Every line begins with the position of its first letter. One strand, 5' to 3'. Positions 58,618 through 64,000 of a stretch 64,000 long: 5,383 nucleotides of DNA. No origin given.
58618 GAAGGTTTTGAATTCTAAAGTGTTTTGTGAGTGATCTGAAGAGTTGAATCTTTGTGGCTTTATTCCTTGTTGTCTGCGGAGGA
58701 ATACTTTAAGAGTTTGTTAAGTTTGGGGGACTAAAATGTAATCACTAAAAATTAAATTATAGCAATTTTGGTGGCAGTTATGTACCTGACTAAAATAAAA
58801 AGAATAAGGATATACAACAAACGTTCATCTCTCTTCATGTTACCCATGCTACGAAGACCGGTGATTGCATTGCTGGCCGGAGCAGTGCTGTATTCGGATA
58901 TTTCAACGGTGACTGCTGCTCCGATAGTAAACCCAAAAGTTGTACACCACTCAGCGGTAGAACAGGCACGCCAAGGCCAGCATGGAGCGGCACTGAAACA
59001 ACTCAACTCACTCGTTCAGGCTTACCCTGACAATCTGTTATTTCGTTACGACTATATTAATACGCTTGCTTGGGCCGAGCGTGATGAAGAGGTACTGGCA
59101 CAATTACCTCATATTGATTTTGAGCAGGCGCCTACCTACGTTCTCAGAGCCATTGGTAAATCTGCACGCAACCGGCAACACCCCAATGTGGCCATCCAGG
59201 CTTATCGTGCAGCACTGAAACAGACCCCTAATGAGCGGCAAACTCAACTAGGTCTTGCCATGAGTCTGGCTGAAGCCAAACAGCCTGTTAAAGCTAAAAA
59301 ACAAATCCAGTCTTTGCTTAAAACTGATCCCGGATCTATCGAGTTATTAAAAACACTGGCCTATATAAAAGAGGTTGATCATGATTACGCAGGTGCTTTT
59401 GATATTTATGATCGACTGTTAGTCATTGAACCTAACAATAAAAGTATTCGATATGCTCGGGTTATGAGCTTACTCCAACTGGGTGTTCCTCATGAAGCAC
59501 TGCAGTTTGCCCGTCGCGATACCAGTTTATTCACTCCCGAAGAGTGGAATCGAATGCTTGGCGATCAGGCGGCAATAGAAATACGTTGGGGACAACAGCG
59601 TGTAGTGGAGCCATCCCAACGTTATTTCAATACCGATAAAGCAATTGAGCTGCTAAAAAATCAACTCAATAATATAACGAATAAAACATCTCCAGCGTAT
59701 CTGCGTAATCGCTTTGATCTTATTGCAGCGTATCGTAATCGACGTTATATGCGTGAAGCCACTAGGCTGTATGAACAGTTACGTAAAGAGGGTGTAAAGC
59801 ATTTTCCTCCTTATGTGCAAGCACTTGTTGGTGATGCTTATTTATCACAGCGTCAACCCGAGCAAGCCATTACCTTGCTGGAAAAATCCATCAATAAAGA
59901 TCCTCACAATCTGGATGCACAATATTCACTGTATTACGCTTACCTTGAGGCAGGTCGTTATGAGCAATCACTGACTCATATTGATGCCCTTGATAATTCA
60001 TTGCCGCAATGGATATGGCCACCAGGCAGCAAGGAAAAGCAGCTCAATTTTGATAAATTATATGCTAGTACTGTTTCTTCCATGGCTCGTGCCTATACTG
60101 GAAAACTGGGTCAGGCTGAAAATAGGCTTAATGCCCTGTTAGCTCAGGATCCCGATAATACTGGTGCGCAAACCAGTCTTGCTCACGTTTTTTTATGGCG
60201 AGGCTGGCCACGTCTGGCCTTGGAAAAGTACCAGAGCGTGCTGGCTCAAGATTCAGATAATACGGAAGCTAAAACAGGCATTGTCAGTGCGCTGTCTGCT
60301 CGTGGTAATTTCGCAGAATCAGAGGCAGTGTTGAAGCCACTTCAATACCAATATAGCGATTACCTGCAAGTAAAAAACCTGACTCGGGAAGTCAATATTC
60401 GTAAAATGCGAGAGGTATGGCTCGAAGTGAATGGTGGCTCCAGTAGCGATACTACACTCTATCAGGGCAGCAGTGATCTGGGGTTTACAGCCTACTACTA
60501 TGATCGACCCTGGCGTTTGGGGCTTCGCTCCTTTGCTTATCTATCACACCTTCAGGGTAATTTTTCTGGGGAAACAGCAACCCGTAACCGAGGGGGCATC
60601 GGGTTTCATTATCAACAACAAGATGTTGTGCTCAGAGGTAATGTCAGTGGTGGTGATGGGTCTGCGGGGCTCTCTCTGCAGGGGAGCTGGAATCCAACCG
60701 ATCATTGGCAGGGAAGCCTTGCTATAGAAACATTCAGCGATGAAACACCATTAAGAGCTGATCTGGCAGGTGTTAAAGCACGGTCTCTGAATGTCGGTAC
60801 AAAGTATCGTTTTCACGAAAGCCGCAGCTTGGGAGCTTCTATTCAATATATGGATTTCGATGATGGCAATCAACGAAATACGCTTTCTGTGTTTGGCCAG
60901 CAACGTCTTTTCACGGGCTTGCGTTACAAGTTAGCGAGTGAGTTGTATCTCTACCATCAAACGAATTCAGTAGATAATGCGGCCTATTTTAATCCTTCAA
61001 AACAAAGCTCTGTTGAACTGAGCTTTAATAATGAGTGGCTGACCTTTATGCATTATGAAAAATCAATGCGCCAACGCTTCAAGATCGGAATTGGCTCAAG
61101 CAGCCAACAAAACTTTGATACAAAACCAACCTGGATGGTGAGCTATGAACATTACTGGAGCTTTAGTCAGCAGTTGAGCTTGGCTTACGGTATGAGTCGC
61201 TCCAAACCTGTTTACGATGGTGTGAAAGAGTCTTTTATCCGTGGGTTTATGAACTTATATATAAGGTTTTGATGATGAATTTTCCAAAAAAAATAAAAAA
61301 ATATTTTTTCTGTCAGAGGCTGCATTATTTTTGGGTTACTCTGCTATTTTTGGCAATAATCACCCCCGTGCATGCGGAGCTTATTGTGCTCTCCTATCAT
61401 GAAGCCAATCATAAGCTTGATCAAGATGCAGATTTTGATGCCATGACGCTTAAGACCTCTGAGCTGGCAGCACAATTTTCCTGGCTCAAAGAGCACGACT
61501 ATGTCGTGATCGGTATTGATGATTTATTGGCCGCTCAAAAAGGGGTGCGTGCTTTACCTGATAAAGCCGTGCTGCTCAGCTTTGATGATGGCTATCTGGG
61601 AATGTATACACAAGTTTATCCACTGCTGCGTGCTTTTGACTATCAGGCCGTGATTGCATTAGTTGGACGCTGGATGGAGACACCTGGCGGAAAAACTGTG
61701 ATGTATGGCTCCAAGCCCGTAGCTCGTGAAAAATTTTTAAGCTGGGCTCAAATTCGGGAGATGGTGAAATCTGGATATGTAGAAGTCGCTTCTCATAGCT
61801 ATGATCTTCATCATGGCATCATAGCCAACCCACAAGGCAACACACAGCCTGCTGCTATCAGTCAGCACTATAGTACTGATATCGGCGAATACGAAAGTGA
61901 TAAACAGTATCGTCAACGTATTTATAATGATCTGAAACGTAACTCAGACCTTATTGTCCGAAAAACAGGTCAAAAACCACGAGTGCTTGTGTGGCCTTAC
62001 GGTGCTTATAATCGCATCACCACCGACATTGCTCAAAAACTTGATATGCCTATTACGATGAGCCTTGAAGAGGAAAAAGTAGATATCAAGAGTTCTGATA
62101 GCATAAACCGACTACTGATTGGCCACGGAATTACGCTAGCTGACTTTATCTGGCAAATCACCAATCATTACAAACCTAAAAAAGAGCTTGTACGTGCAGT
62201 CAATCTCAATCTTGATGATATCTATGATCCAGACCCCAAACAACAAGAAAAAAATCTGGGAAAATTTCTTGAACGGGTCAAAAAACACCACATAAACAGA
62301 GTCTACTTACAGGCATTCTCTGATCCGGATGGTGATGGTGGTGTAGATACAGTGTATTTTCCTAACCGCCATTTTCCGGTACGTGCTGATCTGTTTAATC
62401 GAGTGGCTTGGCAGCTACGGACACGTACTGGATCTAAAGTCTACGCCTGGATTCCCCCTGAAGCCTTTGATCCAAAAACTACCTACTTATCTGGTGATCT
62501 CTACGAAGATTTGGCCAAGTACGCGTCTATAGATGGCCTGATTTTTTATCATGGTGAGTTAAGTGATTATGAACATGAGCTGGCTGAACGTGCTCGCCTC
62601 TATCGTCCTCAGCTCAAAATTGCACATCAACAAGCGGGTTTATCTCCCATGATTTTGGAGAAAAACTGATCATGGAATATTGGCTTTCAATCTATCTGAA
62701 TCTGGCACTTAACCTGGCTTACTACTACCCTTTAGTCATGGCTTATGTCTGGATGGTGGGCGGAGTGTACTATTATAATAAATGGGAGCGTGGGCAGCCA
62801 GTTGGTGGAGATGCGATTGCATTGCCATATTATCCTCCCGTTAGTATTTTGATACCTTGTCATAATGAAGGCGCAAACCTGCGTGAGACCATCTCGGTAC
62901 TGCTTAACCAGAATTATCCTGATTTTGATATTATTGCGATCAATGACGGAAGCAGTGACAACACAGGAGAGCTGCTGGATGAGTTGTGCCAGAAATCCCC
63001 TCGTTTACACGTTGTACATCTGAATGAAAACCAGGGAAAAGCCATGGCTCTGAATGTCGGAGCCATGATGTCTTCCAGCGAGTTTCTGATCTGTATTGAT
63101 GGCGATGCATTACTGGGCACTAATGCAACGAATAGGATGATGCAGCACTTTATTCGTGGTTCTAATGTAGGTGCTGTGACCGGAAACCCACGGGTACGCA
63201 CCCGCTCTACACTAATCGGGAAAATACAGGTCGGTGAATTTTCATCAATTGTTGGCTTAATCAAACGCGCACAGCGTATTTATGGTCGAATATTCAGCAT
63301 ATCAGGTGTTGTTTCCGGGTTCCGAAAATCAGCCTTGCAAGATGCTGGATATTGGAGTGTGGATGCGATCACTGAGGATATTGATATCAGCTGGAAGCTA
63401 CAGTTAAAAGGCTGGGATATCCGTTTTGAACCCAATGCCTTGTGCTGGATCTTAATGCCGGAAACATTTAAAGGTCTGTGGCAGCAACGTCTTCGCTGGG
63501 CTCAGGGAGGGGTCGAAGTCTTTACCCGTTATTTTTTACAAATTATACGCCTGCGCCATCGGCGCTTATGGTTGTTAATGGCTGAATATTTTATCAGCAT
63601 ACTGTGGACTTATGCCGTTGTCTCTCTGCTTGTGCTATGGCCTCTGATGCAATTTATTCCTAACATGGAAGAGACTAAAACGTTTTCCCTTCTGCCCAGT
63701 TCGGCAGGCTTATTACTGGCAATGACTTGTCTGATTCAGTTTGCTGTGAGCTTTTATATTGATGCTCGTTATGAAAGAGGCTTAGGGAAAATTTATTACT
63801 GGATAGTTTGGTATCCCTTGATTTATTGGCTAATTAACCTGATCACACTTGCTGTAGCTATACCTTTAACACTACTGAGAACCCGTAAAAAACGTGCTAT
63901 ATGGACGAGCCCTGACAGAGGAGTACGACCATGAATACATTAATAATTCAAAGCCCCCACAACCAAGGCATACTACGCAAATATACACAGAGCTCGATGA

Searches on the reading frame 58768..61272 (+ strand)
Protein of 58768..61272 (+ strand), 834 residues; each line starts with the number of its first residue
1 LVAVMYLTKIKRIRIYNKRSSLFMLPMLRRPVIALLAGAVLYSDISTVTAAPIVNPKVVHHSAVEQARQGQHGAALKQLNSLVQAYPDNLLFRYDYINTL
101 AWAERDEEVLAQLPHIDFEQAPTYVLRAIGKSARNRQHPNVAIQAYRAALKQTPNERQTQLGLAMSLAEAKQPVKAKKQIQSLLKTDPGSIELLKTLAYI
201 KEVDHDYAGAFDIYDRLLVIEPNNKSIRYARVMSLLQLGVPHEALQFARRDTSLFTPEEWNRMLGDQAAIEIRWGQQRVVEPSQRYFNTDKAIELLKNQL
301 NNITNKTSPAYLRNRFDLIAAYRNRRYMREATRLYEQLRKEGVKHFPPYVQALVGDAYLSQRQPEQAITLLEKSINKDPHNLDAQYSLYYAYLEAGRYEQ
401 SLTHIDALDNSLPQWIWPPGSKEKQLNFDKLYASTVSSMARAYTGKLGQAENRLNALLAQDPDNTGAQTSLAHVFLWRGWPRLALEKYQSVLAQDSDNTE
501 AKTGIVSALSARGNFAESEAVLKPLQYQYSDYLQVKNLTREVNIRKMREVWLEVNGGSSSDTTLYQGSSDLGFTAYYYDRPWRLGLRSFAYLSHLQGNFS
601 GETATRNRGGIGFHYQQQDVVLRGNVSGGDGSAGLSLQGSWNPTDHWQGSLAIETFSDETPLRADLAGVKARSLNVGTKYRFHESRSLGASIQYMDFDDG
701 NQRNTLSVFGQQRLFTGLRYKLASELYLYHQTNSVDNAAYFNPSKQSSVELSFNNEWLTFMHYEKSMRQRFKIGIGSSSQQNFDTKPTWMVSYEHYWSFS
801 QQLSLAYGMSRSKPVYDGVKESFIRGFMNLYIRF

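Call 76: search_protein_families(library=pfam, proteins=[window:58768-61272:+], max_evalue=0.00001)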
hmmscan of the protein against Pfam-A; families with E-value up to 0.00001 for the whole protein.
window:58768-61272:+ (834 aa): 10 families
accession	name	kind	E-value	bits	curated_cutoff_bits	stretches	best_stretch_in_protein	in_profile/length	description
PF21197.3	PgaA_barrel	-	8.6e-52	176.5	27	1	544-834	1-294/294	PgaA membrane beta barrel domain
PF14559.12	TPR_19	-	1.6e-34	118.5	25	1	359-414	2-57/68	Tetratricopeptide repeat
PF13428.12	TPR_14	-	2e-20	71.6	23.5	0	159-199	3-43/44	Tetratricopeptide repeat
PF13432.12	TPR_16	-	1.2e-15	58.1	32.7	0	355-407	4-56/65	Tetratricopeptide repeat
PF23914.1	TPR_CcmH_CycH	-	2.4e-14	53.9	42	1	130-224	57-154/158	Cytochrome c-type biogenesis protein H TPR domain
PF24575.1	TPR_Slam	-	7.2e-13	49.3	35.2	0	121-179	45-103/104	Surface lipoprotein assembly modifier, N-terminal TPR repeats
PF07719.23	TPR_2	-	1.3e-12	47.2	27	0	353-381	6-34/34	Tetratricopeptide repeat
PF14561.12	TPR_20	-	4.8e-11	43.3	25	0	361-404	1-44/90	Tetratricopeptide repeat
PF13414.12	TPR_11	-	3.1e-08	33.6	26.8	0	355-396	1-42/42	TPR repeat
PF12895.13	ANAPC3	-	4.8e-08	33.6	27.2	0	353-406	28-80/82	Anaphase-promoting complex, cyclosome, subunit 3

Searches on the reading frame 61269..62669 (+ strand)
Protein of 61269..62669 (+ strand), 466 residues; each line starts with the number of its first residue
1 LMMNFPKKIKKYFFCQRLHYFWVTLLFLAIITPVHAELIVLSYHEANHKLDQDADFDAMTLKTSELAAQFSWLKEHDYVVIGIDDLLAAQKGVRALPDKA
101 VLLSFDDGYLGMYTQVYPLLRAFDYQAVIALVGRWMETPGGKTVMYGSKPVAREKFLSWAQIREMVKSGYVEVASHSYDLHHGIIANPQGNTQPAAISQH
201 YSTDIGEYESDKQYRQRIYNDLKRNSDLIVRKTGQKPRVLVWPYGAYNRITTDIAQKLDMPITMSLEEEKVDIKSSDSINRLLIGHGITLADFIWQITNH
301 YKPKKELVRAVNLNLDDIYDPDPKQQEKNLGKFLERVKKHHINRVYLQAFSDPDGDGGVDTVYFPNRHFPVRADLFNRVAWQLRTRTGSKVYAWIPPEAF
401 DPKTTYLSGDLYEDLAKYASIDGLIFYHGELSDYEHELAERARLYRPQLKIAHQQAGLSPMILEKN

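Call 76: search_protein_families(library=pfam, proteins=[window:61269-62669:+], max_evalue=0.00001)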
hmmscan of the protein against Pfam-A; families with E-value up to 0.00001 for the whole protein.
window:61269-62669:+ (466 aa): 2 families
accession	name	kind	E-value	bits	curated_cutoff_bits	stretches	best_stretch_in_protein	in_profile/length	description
PF14883.12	GHL13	-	1.3e-48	166.1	27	1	313-403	2-92/324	Hypothetical glycosyl hydrolase family 13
PF01522.26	Polysacc_deac_1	-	2.2e-24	86.2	23.1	1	96-260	4-121/124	Polysaccharide deacetylase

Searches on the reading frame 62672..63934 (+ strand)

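Call 76: search_protein_families(library=pfam, proteins=[window:62672-63934:+], max_evalue=0.00001)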
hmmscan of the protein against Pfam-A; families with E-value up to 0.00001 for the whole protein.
window:62672-63934:+ (420 aa): 6 families
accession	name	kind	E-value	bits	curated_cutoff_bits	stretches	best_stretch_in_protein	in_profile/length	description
PF00535.33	Glycos_transf_2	-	9.9e-32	110.6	23.3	1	58-224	1-166/168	Glycosyl transferase family 2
PF13641.12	Glyco_tranf_2_3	-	7.2e-26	92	27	1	55-279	1-230/230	Glycosyltransferase like family 2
PF13632.12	Glyco_trans_2_3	-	1.8e-25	90.3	27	1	140-387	3-196/198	Glycosyl transferase family group 2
PF13506.12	Glyco_transf_21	-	3.2e-12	46.7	21.7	1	121-277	17-173/174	Glycosyl transferase family 21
PF10111.15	Glyco_tranf_2_2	-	1.4e-07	31.7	27.3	1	58-157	1-103/276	Glycosyltransferase like family 2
PF03142.21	Chitin_synth_2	-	2.3e-07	30.3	27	0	123-229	189-297/527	Chitin synthase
